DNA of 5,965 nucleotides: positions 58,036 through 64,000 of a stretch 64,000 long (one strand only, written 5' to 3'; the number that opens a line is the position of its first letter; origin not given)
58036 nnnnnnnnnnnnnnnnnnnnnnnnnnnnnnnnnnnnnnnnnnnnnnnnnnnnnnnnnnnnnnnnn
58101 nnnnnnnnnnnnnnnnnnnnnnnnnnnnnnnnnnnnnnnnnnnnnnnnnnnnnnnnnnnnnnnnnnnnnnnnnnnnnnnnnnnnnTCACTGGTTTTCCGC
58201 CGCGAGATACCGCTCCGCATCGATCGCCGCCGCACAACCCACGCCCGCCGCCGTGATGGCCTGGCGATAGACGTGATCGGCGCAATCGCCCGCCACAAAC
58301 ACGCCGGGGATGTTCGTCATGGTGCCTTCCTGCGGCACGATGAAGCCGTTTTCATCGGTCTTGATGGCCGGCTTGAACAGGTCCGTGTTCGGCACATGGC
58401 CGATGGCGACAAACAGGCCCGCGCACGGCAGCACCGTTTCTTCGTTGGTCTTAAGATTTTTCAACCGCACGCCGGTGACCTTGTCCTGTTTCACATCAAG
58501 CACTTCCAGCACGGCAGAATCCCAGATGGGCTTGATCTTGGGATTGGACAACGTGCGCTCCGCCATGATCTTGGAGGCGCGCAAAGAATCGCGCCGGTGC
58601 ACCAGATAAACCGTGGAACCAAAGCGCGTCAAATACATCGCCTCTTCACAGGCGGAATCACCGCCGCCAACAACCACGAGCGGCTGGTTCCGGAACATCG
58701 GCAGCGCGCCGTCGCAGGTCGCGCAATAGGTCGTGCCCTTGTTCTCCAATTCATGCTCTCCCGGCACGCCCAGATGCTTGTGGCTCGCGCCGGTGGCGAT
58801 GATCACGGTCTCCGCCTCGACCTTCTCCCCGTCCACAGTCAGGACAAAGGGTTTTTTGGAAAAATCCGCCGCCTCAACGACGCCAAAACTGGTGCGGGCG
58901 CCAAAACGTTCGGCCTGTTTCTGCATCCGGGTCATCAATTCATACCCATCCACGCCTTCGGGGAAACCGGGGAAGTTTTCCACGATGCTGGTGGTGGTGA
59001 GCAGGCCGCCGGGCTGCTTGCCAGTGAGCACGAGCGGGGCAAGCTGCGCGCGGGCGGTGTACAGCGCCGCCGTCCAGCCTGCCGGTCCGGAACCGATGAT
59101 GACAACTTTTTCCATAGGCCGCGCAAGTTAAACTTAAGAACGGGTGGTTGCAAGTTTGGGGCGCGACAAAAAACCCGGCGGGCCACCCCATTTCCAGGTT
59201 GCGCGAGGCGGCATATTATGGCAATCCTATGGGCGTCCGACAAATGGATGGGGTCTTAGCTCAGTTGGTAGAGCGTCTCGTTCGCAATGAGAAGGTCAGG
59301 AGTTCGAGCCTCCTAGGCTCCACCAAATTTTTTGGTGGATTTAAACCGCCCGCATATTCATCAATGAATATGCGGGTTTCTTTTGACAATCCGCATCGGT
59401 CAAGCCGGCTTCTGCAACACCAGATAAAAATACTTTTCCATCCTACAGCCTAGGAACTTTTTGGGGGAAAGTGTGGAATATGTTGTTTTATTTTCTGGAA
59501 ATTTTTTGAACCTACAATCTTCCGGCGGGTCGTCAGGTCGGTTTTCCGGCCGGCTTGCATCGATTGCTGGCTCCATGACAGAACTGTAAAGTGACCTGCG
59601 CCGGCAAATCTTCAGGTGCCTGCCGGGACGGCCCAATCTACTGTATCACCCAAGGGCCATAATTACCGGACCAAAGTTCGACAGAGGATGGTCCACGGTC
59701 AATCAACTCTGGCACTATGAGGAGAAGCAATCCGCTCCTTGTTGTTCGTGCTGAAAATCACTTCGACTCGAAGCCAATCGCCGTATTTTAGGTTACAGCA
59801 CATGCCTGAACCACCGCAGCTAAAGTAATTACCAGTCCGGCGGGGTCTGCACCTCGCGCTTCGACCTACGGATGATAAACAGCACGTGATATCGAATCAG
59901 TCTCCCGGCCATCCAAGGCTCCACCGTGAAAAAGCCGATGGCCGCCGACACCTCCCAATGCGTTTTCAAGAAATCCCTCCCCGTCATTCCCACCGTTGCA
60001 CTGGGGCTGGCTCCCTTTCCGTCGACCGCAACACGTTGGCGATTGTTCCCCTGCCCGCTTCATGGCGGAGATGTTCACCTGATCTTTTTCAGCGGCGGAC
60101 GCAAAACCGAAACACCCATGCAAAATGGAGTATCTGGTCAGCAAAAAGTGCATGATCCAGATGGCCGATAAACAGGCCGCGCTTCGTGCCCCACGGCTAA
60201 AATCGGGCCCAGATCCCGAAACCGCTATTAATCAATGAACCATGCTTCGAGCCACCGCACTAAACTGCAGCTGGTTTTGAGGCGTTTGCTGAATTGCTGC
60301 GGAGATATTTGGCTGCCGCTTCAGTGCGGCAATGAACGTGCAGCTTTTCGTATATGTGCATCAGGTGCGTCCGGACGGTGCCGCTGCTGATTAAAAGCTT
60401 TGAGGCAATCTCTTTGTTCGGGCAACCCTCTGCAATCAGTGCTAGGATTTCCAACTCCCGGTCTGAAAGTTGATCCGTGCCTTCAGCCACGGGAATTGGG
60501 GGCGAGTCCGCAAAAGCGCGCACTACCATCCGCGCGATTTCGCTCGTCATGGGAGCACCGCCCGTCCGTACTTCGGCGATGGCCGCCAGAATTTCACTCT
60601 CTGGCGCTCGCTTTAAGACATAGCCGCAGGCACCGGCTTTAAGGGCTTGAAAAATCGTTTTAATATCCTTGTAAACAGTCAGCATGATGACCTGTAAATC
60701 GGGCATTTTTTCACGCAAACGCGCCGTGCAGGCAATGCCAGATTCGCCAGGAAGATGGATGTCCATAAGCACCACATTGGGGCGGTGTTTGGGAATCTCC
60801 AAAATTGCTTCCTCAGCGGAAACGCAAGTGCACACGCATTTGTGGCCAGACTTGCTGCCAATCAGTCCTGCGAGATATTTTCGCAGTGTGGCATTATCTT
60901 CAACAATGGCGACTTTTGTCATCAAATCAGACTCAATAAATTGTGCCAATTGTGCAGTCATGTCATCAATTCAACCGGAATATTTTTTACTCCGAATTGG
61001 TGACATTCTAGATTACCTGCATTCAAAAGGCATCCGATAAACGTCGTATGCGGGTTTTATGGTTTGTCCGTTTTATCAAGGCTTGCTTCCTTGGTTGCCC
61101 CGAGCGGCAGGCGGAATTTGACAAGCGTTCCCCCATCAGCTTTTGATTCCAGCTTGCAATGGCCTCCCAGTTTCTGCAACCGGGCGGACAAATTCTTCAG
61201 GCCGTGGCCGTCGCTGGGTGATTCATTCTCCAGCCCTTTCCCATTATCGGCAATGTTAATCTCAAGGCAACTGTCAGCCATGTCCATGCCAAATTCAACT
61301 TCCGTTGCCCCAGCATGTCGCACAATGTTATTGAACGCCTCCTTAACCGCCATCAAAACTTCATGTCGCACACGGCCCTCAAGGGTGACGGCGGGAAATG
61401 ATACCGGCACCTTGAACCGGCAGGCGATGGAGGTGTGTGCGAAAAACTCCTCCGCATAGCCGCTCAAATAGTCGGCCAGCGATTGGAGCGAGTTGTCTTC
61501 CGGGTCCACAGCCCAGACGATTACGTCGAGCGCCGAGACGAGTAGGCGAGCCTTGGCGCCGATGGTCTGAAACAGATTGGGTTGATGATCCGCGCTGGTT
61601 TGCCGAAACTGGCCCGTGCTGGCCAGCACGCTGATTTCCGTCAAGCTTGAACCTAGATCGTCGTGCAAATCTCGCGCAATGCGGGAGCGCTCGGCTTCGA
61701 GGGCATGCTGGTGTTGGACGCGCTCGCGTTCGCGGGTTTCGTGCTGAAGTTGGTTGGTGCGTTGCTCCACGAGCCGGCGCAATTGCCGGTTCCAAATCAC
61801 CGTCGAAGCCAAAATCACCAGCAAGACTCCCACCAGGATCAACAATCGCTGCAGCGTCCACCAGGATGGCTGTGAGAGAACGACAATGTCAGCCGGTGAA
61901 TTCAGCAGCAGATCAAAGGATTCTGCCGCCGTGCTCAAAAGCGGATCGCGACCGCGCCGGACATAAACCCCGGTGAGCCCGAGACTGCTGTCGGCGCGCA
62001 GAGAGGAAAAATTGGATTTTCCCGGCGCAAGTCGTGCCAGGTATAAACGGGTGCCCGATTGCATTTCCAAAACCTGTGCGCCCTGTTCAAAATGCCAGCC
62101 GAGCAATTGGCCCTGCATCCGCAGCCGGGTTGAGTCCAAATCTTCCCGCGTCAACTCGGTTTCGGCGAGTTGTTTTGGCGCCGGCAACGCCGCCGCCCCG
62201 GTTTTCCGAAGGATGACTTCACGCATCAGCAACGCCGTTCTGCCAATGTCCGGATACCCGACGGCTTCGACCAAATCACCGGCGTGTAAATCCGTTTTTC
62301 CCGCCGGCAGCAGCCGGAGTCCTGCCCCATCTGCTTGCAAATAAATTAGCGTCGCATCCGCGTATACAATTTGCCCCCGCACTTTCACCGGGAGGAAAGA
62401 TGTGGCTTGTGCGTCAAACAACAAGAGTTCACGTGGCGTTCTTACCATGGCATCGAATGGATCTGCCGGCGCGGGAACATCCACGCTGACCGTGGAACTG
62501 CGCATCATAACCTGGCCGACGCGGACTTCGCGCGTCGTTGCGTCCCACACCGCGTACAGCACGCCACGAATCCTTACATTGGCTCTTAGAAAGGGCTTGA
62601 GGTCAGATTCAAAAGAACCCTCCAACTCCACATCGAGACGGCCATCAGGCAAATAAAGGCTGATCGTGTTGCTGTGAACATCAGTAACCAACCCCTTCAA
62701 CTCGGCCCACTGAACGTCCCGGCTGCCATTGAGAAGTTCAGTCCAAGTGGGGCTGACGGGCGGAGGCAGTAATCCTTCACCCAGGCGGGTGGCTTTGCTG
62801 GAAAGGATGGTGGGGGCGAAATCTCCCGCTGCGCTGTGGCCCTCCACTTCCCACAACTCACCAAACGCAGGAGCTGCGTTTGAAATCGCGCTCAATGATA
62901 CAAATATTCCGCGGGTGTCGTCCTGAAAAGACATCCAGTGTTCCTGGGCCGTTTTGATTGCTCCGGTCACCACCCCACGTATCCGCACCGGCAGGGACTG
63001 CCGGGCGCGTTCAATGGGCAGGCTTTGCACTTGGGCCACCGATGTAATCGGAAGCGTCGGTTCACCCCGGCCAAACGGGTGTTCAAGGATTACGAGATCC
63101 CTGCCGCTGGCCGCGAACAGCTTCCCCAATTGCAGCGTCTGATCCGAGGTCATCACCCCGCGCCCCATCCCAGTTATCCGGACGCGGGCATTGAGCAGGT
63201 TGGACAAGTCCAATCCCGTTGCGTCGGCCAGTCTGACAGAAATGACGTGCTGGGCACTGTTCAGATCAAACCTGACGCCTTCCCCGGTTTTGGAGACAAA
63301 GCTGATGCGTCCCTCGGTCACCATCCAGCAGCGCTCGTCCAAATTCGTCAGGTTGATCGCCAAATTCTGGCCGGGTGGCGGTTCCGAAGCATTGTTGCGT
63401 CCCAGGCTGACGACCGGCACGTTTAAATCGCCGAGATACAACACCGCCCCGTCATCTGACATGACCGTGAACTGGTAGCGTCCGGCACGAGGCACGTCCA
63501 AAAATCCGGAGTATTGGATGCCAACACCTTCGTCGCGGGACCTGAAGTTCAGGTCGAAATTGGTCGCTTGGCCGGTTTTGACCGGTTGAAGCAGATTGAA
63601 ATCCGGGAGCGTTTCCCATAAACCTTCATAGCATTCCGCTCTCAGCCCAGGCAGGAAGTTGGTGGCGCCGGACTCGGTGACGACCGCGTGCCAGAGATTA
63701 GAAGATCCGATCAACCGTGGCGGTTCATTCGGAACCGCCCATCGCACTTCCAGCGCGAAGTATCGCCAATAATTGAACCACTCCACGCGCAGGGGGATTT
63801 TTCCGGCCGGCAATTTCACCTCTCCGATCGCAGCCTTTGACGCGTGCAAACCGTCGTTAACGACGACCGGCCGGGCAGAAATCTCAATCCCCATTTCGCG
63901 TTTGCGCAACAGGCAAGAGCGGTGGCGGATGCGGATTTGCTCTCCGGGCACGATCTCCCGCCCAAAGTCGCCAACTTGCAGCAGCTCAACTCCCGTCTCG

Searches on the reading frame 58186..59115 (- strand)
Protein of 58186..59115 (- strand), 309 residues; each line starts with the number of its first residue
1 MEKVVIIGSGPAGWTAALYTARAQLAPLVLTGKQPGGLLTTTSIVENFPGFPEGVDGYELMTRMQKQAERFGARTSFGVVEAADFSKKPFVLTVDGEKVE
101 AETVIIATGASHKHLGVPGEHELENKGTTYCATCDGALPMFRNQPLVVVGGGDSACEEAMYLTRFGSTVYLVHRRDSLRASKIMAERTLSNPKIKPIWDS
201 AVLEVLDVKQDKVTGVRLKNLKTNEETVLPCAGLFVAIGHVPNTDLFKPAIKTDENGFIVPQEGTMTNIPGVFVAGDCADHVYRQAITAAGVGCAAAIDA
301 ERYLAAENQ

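Call 73: search_protein_families(library=pfam, proteins=[window:58186-59115:-], max_evalue=0.00001)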
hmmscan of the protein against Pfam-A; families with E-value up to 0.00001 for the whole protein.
window:58186-59115:- (309 aa): 6 families
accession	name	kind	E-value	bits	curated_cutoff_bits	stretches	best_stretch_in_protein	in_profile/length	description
PF07992.20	Pyr_redox_2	-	5.6e-51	174.1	26.1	1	3-291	2-289/291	Pyridine nucleotide-disulphide oxidoreductase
PF13738.12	Pyr_redox_3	-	6.8e-24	85.1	30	1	80-276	104-305/305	Pyridine nucleotide-disulphide oxidoreductase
PF00070.33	Pyr_redox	-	2e-16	60.7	22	1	146-219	2-80/82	Pyridine nucleotide-disulphide oxidoreductase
PF01134.28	GIDA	-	1.5e-07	31.3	22.1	0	3-30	1-28/391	Glucose inhibited division protein A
PF01266.30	DAO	-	6.9e-07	29.5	27.9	0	55-115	146-209/353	FAD dependent oxidoreductase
PF12831.13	FAD_oxidored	-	7.8e-06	25.9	27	0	4-42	2-41/416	FAD dependent oxidoreductase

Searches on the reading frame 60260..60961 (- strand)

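Call 73: search_protein_families(library=pfam, proteins=[window:60260-60961:-], max_evalue=0.00001)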
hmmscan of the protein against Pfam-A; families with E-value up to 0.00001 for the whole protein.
window:60260-60961:- (233 aa): 3 families
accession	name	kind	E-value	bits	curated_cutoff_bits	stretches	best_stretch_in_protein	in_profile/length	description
PF00072.30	Response_reg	-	2.7e-24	85.9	30.2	1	17-128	1-110/111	Response regulator receiver domain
PF00196.25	GerE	-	1.2e-18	66.9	23.5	1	163-216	1-54/57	Bacterial regulatory proteins, luxR family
PF08281.18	Sigma70_r4_2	-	3.9e-08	33.3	25.7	1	163-207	9-54/54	Sigma-70, region 4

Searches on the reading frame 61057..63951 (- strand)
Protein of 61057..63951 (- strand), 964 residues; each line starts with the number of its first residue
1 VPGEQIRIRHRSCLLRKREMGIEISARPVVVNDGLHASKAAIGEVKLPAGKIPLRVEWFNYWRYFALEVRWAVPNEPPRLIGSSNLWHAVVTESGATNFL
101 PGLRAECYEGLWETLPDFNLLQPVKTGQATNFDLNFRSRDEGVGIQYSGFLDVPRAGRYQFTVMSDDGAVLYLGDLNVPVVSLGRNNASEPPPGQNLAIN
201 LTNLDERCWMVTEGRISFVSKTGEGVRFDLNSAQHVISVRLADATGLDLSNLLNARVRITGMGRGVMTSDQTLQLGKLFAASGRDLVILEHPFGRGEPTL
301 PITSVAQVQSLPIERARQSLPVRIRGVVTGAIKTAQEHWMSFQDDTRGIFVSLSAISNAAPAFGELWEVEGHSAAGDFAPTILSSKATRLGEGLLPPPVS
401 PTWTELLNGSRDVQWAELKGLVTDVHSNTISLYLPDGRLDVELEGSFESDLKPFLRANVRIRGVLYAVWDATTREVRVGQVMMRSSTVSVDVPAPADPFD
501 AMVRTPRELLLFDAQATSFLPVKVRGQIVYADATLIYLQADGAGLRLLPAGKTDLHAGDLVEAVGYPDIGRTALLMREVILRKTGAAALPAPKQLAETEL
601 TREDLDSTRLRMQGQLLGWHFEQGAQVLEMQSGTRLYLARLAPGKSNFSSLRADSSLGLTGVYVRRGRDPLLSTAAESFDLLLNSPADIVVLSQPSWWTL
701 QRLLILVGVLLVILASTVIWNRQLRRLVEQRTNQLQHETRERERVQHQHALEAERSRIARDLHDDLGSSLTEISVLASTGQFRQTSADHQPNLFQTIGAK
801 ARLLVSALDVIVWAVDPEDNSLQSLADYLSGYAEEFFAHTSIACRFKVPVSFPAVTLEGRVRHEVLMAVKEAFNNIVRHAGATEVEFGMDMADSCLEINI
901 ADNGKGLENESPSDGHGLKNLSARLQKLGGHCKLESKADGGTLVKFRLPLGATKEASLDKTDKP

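Call 73: search_protein_families(library=pfam, proteins=[window:61057-63951:-], max_evalue=0.00001)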
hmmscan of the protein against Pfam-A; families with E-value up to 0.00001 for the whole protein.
window:61057-63951:- (964 aa): 3 families
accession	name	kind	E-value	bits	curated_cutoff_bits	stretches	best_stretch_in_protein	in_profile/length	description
PF02518.31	HATPase_c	-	2.9e-08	34.6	26.4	1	867-950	8-109/111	Histidine kinase-, DNA gyrase B-, and HSP90-like ATPase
PF07730.19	HisKA_3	-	7.6e-07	30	24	1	754-792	1-40/68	Histidine kinase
PF13581.12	HATPase_c_2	-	2.7e-06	27.8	27.4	1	856-920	23-91/127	Histidine kinase-like ATPase domain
